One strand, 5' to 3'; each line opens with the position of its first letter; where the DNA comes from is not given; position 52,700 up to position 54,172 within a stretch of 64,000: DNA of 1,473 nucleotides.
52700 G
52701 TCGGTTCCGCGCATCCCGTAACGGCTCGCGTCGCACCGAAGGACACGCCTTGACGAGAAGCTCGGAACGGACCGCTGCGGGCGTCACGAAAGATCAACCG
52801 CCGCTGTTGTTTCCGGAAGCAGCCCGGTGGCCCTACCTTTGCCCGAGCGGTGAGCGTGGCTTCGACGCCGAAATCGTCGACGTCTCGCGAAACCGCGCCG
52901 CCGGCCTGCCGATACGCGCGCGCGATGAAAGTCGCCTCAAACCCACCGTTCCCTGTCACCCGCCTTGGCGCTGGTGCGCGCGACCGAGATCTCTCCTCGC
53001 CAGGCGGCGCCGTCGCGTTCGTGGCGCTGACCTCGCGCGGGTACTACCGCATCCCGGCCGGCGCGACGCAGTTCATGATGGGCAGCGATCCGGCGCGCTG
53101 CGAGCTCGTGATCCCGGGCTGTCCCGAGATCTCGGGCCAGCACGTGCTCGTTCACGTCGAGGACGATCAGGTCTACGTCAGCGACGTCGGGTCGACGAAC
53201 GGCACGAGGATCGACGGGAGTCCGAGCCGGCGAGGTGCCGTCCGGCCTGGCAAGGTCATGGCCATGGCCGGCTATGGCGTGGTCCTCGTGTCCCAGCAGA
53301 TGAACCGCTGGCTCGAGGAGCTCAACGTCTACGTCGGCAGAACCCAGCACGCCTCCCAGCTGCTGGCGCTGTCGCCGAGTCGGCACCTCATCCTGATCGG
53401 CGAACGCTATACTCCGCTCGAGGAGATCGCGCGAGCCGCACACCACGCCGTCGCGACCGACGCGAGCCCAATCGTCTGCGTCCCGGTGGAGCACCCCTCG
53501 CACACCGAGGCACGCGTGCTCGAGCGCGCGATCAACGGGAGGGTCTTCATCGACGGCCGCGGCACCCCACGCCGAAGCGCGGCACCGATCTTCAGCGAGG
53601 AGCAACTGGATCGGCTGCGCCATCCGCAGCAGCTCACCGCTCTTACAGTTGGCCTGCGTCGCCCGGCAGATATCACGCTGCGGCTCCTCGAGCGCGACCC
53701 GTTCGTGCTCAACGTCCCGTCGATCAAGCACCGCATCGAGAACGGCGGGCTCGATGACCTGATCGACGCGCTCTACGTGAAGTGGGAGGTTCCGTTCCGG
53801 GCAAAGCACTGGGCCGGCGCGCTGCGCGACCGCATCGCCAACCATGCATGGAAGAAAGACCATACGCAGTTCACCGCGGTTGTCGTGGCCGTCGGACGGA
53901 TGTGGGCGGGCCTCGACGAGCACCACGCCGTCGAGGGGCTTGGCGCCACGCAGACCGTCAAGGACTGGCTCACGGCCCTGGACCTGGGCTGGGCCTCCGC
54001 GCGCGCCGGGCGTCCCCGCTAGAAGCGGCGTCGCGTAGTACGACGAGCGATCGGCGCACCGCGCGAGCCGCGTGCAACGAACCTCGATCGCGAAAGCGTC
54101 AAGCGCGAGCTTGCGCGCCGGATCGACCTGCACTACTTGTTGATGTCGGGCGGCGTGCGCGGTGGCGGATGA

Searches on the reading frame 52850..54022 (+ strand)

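Call 8: search_protein_families(library=pfam, proteins=[window:52850-54022:+], max_evalue=0.01)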
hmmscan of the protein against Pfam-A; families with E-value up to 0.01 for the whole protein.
window:52850-54022:+ (390 aa): 2 families
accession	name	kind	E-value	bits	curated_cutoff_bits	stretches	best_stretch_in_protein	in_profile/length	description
PF00498.31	FHA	-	7.2e-09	36.4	20.7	1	77-128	3-53/67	FHA domain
PF16697.10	Yop-YscD_cpl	-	5.8e-07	30.1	33.2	1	73-139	17-83/94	Inner membrane component of T3SS, cytoplasmic domain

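Call 9: search_protein_families(library=phrogs, proteins=[window:52850-54022:+], max_evalue=0.001)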
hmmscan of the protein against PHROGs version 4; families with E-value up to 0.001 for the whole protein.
window:52850-54022:+ (390 aa): 0 families
